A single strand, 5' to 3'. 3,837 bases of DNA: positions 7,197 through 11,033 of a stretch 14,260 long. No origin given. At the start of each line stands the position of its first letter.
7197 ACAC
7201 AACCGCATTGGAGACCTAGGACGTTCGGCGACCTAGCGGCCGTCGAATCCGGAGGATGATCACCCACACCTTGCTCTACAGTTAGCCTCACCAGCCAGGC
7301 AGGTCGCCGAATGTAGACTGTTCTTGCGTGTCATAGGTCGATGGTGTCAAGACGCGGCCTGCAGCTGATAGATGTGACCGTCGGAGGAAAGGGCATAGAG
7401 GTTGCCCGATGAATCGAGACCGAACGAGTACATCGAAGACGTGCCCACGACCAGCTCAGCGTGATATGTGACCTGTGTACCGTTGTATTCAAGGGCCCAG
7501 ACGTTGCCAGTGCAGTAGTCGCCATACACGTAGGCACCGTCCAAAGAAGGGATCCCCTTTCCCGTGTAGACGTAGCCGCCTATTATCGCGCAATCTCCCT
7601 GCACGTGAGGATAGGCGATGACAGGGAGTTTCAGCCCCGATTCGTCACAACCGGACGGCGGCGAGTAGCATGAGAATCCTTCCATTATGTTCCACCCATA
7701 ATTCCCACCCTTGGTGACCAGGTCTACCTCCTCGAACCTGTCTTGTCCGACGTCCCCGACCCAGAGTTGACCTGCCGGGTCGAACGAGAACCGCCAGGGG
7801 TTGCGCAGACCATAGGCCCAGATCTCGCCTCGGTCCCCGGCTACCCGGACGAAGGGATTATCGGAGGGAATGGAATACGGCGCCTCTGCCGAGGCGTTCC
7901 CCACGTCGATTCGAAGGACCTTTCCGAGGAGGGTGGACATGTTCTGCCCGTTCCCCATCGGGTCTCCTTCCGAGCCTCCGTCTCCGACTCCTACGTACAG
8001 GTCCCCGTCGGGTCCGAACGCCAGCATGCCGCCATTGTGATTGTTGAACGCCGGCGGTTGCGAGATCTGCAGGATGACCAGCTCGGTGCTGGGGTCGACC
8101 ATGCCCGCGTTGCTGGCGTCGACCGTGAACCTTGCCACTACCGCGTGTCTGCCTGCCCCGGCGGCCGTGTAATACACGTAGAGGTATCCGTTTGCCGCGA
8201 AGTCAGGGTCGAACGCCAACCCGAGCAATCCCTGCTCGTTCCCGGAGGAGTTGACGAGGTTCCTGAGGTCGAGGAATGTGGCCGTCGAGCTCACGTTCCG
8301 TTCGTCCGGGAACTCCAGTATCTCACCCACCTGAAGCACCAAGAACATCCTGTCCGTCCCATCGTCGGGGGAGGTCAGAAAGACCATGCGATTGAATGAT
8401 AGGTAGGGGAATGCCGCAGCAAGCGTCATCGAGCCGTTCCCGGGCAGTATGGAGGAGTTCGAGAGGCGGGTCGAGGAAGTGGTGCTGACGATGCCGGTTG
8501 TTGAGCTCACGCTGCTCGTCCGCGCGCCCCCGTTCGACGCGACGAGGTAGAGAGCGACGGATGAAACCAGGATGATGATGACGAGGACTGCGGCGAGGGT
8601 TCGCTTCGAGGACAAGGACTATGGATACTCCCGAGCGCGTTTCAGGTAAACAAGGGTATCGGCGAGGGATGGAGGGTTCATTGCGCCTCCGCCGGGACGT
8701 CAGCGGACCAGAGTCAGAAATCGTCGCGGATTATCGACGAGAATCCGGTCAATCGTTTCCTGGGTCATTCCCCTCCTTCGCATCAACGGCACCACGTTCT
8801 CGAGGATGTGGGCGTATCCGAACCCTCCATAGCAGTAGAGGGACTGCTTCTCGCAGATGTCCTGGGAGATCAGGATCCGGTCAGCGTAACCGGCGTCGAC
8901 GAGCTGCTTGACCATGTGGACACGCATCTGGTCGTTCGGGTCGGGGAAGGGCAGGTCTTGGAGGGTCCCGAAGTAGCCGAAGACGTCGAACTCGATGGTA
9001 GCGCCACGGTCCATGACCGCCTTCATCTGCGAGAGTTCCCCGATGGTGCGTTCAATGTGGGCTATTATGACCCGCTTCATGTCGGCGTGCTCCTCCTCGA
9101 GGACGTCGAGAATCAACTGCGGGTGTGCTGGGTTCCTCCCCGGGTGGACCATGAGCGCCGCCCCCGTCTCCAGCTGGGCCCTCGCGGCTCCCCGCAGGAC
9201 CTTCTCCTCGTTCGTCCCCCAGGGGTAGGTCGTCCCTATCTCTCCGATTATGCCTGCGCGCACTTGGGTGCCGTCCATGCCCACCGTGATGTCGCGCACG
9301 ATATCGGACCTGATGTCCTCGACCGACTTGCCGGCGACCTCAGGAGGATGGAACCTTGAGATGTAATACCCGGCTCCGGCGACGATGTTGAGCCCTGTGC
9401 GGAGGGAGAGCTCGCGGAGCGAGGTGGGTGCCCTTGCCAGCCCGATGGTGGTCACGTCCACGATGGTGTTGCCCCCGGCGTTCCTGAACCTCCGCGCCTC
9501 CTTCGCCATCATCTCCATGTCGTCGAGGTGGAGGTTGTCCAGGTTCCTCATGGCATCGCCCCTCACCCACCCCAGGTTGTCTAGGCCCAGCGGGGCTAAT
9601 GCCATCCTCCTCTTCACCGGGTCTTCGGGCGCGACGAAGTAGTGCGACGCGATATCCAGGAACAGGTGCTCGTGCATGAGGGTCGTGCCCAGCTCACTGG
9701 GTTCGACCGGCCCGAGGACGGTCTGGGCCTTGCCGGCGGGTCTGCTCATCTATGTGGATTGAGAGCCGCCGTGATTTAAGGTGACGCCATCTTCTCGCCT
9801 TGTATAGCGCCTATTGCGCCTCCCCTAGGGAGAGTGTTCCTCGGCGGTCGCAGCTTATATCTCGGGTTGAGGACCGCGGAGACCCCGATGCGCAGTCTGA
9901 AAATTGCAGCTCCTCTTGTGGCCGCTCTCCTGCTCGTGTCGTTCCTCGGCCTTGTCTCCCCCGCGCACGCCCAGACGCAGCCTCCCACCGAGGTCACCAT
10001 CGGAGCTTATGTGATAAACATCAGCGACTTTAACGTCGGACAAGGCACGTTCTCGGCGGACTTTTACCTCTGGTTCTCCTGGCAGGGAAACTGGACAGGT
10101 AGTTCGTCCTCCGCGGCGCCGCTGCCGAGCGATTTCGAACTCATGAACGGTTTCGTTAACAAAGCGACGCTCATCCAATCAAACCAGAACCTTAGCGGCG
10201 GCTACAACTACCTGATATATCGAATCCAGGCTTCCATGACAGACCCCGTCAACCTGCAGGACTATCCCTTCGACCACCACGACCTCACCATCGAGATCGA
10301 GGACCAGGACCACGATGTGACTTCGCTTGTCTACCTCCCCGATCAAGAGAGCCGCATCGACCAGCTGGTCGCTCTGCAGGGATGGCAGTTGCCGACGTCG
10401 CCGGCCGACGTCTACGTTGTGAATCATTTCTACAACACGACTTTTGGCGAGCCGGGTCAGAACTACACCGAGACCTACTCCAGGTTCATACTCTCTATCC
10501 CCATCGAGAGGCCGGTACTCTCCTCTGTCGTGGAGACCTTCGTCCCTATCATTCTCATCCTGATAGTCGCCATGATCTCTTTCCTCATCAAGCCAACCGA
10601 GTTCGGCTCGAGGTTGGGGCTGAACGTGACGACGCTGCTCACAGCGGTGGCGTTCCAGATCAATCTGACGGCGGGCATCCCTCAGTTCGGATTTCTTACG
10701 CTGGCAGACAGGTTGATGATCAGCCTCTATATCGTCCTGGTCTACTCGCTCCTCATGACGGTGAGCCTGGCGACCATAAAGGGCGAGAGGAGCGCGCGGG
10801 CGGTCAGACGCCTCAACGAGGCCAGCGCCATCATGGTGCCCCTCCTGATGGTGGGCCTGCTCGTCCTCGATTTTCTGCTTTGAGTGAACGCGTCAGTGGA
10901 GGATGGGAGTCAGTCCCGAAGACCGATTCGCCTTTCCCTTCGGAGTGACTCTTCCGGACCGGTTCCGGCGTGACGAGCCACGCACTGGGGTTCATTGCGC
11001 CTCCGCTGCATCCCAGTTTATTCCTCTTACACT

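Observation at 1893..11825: Seven same-orientation copies of a conserved 25-33 nt intergenic motif (core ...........) mark transcription-unit boundaries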

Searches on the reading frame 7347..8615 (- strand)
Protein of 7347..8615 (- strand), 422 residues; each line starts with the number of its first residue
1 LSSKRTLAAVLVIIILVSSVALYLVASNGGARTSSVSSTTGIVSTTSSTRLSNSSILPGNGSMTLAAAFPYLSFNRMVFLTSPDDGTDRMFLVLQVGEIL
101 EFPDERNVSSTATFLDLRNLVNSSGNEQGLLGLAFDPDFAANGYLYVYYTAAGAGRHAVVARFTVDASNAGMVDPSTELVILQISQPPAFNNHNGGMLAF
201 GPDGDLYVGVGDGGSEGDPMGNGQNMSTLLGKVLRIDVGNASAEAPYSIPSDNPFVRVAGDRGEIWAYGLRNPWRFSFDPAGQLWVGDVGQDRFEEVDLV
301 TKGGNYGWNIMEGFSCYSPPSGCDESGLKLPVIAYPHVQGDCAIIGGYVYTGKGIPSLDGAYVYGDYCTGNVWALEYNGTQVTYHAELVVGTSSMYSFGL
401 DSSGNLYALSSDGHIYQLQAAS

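Call 23: search_protein_families(library=pfam, proteins=[window:7347-8615:-], max_evalue=0.01)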
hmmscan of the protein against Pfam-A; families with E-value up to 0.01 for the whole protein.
window:7347-8615:- (422 aa): 2 families
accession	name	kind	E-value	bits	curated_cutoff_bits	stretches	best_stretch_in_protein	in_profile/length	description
PF07995.17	GSDH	-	5.9e-45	154.4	25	1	121-414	43-329/332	Glucose / Sorbosone dehydrogenase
PF20067.5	SSL_N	-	0.0014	18.9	18.9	0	198-213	26-41/46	Strictosidine synthase-like, N-terminal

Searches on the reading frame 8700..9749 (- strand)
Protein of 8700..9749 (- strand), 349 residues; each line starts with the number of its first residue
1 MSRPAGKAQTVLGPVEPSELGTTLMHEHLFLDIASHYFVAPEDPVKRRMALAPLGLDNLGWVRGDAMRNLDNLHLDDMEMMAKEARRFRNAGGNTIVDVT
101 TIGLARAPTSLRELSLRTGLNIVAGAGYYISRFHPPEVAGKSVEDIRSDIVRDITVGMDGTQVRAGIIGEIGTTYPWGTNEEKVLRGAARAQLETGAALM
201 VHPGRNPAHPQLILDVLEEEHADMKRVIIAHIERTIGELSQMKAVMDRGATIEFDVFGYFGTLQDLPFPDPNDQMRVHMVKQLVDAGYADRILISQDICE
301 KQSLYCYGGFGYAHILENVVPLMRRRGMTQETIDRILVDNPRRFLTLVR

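Call 10: find_encoding_contigs(protein=window:8700-9749:-, flank=10000, max_places=6)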
Protein window:8700-9749:- (349 aa): no gene with exactly this product is on record in the collection.

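Call 23: search_protein_families(library=pfam, proteins=[window:8700-9749:-], max_evalue=0.01)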
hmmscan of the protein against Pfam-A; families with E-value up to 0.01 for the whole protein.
window:8700-9749:- (349 aa): 1 family
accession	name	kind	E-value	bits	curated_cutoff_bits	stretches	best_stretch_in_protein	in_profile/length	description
PF02126.24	PTE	-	3.3e-76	257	22.4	1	15-346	1-298/298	Phosphotriesterase family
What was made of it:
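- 8699..9806 (-): Single-gene cassette: phosphotriesterase-family hydrolase. Pfam PF02126, E 3e-76 (call 23); bounded by copies 4 and 5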

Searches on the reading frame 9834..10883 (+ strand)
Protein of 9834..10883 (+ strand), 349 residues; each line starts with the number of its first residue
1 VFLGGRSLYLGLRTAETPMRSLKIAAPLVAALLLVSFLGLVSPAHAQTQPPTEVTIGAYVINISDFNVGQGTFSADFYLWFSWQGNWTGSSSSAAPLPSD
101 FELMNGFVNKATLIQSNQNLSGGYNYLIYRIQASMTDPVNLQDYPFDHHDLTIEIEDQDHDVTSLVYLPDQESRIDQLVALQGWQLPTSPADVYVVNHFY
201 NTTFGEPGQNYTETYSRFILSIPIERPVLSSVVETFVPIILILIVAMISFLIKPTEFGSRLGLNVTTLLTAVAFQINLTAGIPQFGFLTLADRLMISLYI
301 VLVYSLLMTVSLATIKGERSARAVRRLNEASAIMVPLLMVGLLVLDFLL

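Call 26: search_protein_families(library=pfam, proteins=[window:9834-10883:+], max_evalue=0.01)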
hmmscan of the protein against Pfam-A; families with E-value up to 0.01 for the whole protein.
window:9834-10883:+ (349 aa): 2 families
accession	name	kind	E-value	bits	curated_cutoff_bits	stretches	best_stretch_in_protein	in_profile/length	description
PF02932.22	Neur_chan_memb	-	0.00017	22.3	28.1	1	236-322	2-88/233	Neurotransmitter-gated ion-channel transmembrane region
PF02931.28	Neur_chan_LBD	-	0.0018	18.2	26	0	126-189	115-175/216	Neurotransmitter-gated ion-channel ligand binding domain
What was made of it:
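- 9832..10987 (+): Single-gene cassette: a pentameric ligand-gated-channel-like protein, on the opposite strand to most cassettes. weak Pfam PF02932/PF02931 (call 26); bounded by copies 5 and 6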
